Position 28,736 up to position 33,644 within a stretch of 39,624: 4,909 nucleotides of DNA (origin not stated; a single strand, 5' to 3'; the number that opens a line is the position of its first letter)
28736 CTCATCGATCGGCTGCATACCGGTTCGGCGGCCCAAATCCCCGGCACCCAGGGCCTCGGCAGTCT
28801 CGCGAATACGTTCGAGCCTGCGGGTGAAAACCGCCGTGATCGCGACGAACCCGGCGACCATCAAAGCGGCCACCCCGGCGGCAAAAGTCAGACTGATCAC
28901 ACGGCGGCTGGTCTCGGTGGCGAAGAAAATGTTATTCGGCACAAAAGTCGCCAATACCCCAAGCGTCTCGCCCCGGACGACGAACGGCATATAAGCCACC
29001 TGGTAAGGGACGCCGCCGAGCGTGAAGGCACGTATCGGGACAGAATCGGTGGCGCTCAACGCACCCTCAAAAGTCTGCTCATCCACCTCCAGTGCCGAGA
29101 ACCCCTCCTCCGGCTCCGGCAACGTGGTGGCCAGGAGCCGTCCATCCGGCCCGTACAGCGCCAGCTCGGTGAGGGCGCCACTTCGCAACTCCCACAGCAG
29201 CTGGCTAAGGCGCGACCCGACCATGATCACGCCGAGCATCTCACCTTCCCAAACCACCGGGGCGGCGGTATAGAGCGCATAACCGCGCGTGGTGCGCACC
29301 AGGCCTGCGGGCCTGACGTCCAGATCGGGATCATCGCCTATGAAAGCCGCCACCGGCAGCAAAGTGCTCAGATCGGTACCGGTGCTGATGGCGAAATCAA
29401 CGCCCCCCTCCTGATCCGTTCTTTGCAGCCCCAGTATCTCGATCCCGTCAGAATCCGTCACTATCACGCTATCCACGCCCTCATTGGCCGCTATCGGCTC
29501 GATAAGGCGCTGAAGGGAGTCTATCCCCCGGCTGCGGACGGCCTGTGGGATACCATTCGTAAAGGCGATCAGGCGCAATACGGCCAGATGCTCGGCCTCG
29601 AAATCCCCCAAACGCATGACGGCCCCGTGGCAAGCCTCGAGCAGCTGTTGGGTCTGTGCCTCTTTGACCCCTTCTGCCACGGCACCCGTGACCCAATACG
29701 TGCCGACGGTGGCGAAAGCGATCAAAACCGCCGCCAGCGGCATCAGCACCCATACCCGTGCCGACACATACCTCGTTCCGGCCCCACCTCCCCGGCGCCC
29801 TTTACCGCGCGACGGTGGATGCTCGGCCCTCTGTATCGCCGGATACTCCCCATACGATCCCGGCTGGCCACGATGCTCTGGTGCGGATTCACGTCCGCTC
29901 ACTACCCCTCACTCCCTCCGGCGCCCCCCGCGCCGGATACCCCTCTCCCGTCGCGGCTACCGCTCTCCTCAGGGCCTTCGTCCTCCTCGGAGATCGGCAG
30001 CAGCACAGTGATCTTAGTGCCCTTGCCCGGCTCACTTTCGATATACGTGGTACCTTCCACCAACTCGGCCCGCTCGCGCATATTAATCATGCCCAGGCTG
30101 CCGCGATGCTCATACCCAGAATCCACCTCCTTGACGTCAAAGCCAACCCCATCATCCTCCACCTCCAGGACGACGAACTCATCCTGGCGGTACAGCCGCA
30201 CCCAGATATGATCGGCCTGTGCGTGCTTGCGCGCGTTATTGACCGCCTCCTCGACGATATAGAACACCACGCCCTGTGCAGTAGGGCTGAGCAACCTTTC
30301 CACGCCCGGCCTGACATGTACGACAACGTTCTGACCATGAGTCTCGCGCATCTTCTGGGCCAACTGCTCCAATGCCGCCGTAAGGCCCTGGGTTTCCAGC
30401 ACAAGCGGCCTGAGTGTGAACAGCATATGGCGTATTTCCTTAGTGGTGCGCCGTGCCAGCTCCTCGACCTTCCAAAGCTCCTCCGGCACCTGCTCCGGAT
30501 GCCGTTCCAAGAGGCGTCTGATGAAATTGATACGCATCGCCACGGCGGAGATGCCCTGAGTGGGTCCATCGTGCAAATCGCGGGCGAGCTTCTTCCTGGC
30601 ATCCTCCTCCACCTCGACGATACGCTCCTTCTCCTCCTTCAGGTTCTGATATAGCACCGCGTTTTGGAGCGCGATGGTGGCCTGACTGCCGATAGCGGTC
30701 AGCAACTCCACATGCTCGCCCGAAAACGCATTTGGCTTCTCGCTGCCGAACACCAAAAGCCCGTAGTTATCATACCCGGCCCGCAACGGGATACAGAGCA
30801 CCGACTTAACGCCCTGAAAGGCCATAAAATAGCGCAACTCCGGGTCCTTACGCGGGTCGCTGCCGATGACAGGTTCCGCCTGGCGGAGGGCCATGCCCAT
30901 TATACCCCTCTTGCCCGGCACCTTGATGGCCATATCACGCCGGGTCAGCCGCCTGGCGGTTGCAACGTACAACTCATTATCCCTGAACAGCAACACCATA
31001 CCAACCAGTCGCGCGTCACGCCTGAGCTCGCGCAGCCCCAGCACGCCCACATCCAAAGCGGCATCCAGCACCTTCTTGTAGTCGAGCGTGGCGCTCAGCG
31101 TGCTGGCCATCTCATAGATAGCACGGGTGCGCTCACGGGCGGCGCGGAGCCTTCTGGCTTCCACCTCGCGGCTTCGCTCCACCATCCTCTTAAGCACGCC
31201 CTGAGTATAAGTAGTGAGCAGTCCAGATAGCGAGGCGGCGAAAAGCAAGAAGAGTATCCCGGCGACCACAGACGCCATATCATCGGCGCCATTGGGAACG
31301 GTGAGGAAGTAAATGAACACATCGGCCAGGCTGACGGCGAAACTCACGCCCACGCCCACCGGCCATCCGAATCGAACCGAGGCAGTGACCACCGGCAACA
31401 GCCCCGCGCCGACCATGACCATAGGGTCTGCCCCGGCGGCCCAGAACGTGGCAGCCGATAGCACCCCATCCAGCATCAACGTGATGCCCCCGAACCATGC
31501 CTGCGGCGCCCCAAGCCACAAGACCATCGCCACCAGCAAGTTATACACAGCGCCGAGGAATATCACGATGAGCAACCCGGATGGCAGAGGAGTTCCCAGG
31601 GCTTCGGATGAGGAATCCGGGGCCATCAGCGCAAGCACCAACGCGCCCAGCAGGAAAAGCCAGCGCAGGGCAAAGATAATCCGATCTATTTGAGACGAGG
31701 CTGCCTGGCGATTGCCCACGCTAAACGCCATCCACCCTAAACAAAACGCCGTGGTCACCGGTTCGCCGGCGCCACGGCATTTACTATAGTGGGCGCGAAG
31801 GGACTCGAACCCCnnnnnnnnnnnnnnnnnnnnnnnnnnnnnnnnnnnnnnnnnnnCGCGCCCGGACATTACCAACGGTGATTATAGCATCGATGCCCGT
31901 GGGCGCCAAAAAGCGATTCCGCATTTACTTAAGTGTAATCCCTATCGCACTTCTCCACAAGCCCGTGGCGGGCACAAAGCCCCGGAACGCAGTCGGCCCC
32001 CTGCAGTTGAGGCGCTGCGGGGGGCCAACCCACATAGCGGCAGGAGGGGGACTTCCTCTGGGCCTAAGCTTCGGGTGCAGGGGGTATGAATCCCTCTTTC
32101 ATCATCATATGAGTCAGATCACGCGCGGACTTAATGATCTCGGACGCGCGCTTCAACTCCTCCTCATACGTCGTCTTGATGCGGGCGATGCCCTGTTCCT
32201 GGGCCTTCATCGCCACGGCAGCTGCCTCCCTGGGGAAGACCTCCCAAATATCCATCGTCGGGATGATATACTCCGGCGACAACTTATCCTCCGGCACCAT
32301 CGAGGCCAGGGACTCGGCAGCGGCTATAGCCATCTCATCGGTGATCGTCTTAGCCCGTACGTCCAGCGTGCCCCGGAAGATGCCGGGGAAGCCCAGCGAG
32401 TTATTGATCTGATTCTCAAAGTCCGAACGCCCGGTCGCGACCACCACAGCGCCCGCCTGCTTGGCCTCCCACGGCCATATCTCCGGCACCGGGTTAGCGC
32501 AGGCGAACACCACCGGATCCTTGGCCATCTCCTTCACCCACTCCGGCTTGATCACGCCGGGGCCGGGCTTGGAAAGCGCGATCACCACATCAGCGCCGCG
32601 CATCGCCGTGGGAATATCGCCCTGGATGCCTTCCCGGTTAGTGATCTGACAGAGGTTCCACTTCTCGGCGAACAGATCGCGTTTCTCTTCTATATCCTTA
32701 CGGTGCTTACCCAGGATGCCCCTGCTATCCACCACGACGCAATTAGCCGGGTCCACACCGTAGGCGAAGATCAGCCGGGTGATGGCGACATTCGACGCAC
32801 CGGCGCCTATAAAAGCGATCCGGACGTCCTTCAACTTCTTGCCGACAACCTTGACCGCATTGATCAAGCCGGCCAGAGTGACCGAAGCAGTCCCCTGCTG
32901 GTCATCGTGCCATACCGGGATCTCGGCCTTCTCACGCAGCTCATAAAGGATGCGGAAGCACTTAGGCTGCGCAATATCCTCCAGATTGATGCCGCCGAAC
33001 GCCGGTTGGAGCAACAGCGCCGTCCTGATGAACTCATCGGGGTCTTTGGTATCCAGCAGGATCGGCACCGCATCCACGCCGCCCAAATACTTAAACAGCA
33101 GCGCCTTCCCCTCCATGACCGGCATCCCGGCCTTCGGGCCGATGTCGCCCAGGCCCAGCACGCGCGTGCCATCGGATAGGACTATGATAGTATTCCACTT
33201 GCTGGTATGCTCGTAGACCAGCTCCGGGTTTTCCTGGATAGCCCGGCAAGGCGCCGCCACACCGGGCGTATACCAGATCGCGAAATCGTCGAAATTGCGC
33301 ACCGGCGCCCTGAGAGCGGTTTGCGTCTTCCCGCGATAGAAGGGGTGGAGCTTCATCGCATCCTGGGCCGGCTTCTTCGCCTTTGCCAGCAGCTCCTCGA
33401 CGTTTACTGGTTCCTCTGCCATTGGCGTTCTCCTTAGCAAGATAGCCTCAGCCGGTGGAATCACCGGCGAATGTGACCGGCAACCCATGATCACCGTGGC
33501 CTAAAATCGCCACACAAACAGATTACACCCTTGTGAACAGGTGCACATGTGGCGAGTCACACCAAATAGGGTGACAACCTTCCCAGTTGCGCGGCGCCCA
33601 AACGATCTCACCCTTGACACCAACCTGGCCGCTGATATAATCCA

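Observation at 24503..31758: Translationally coupled five-gene sensor module: three kinases plus a free PhnD-like lipoprotein converging on one LuxR-type regulator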

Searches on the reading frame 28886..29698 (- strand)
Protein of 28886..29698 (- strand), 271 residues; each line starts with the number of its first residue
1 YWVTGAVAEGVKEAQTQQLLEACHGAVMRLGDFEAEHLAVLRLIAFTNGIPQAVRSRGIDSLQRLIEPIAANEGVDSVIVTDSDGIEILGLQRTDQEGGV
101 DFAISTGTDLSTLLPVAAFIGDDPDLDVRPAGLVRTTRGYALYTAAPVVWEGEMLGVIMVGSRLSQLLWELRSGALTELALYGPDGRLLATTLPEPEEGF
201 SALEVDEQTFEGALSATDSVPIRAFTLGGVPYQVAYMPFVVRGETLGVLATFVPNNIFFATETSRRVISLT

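Call 69: search_solved_structures(query=window:28886-29698:-, max_evalue=1)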
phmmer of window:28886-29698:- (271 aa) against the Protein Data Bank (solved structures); distinct sequences matched with E-value up to 1: 4.
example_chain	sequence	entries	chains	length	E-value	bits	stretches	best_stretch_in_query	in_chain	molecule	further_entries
6zby_A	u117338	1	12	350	0.3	13.7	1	150-218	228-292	NitA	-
8uxu_A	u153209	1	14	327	0.35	13.5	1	181-220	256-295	Nitrilase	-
1acf_A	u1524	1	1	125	0.36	13.4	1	173-233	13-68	PROFILIN I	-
1prq_A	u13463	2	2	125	0.41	13.3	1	173-233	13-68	PROFILIN IA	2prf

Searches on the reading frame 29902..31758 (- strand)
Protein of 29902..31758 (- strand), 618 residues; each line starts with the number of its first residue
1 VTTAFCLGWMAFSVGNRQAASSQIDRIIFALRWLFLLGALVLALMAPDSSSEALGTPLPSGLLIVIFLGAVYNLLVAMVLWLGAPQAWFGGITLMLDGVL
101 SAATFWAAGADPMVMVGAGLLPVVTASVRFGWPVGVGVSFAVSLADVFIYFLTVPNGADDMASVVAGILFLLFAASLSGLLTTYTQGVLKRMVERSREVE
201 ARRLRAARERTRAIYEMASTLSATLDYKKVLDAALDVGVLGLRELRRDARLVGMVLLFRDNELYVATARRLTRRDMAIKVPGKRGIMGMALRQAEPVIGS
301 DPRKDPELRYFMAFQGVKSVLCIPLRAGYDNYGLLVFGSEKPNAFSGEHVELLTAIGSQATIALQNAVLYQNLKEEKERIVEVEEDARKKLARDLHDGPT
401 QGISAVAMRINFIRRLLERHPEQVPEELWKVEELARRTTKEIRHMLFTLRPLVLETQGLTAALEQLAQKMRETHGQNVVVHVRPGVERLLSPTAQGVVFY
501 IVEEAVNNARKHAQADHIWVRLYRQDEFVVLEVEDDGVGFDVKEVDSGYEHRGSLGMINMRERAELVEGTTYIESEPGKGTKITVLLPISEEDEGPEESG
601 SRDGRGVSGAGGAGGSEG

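Call 4: search_protein_families(library=pfam, proteins=[window:29902-31758:-], max_evalue=0.01)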
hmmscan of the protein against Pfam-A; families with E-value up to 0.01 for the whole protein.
window:29902-31758:- (618 aa): 6 families
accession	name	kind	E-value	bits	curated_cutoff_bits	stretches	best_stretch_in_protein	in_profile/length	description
PF02518.31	HATPase_c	-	1e-16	61.8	26.4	1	499-589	7-109/111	Histidine kinase-, DNA gyrase B-, and HSP90-like ATPase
PF07730.19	HisKA_3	-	3e-15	56.9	24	1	388-453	2-67/68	Histidine kinase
PF13185.12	GAF_2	-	7.2e-15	55.8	28.6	1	237-365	10-136/136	GAF domain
PF01590.32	GAF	-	3.2e-11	44.3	22.4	1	253-364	22-133/133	GAF domain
PF13492.12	GAF_3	-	1.5e-07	32.3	27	1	317-366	80-129/129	GAF domain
PF13581.12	HATPase_c_2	-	6.8e-06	26.5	27.4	1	498-562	32-107/127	Histidine kinase-like ATPase domain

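Call 7: search_protein_families(library=ncbifam, proteins=[window:29902-31758:-], max_evalue=0.00001)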
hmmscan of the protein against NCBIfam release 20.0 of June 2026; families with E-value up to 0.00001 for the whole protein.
window:29902-31758:- (618 aa): 9 families
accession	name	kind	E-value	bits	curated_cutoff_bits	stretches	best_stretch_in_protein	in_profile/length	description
NF052443.1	SensHisKinMctS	equivalog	2.3e-39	135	700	1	370-593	233-452/457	two-component system sensor histidine kinase MctS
NF008649.0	PRK11644.1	equivalog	2.5e-32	112.3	408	1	371-589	284-496/499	signal transduction histidine-protein kinase/phosphatase UhpB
NF052531.1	Strep_LiaS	equivalog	2.6e-30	105.8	450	1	375-589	123-327/328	envelope stress sensor histidine kinase LiaS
NF008184.0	PRK10935.1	equivalog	1e-29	103.6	553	1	361-593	339-563/565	nitrate/nitrite two-component system sensor histidine kinase NarQ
NF007896.0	PRK10600.1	equivalog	3.2e-25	88.8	578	1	321-587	330-583/598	nitrate/nitrite two-component system sensor histidine kinase NarX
NF047786.1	his_kin_MadS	equivalog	1.2e-23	84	500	1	385-588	228-434/434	MadS family sensor histidine kinase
NF047322.1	HK_morpho_MacS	equivalog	1.1e-15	57.7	300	1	378-586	171-365/367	MacS family sensor histidine kinase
TIGR02916.1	PEP_his_kin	equivalog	3.8e-06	25.8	300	0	319-588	411-679/679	XrtA/PEP-CTERM system histidine kinase PrsK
NF008298.1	PRK11086.1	subfamily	5.4e-06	25.1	520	1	501-592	431-528/529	DcuS/MalK family sensor histidine kinase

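Call 18: find_related_loci(query=window:29902-31731:-, collection=genome_contigs, flank=8000)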
Query window:29902-31731:- (609 aa) in genome_contigs; peptide patterns used: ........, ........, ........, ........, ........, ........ (x = any residue, [..] = any of these).
300 stretches matched a pattern; 23 encode a relative of the query (tblastn E <= 1e-3); 23 distinct loci.
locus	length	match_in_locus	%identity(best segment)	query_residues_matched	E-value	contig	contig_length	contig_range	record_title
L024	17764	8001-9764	55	11-600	0e+0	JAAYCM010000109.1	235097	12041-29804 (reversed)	MAG: Chloroflexota bacterium isolate AS06rmzACSIP_45 392796_AS06, whole genome shotgun sequence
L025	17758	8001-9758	55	12-594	0e+0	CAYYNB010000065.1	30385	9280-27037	MAG TPA_asm: uncultured Anaerolineaceae bacterium isolate SRP167436_co1_209 genome assembly, contig: NODE_2166_length_30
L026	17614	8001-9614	59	53-592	0e+0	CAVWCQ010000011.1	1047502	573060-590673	MAG: uncultured Chloroflexia bacterium isolate MFD03899.bin.2.186 genome assembly, contig: contig_9031, whole genome sho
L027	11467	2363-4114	55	11-599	0e+0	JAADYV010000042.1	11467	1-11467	MAG: Chloroflexi bacterium isolate TC_15 k99_128261, whole genome shotgun sequence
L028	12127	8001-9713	53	11-579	0e+0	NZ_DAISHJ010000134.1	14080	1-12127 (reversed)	MAG: Aggregatilinea sp. isolate CTOTU56 NODE_1403_length_14080_cov_4.088627, whole genome shotgun sequence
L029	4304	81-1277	69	185-581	0e+0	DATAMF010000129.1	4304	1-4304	MAG TPA_asm: Aggregatilineaceae bacterium isolate SMAG_U6983 k141_243285, whole genome shotgun sequence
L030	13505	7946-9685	53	15-595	0e+0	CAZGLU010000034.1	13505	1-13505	MAG TPA_asm: uncultured Anaerolineaceae bacterium isolate binchicken_co43_322 genome assembly, contig: NODE_8202_length_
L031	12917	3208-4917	53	14-580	0e+0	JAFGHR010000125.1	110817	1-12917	MAG: Anaerolineae bacterium isolate Zod_Metabat.151 k87_13549421, whole genome shotgun sequence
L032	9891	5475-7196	53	12-581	3e-179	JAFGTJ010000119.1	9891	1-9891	MAG: Anaerolineae bacterium isolate Zod_Metabat.964 k87_1176580, whole genome shotgun sequence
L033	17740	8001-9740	54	9-587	5e-178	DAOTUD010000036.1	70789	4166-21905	MAG TPA_asm: Anaerolineae bacterium isolate F17_43 k129_3023348, whole genome shotgun sequence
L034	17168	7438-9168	57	15-588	0e+0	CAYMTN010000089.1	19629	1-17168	MAG TPA_asm: uncultured Anaerolineaceae bacterium isolate binchicken_co129_852 genome assembly, contig: NODE_8002_length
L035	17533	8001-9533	56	85-590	2e-175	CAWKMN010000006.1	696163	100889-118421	MAG: uncultured Chloroflexia bacterium isolate MFD03899.bin.1.130 genome assembly, contig: contig_4739, whole genome sho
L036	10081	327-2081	53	12-592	9e-175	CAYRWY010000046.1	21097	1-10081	MAG TPA_asm: uncultured Anaerolineaceae bacterium isolate binchicken_co20_393 genome assembly, contig: NODE_4992_length_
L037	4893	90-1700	54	80-609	6e-178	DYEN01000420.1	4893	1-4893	MAG TPA_asm: Anaerolinea sp. isolate Tomsk_5_66_7 Tomsk_k141_57884, whole genome shotgun sequence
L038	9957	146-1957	50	11-603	2e-173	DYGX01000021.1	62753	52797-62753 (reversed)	MAG TPA_asm: Thermoflexus sp. isolate BE2012_2_66_22 Afr_mines_BE2012_270_length_62753_cov_9_302258, whole genome shotgu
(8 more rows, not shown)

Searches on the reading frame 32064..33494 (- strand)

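Call 6: search_protein_families(library=pfam, proteins=[window:32064-33494:-], max_evalue=0.001)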
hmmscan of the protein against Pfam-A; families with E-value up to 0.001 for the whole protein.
window:32064-33494:- (476 aa): 2 families
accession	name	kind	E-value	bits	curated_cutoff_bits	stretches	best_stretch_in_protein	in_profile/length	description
PF00390.24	malic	-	8.8e-29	101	23.1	2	57-150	4-118/182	Malic enzyme, N-terminal domain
PF03949.21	Malic_M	-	1.4e-27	97.1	23.5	1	200-428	2-254/258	Malic enzyme, NAD binding domain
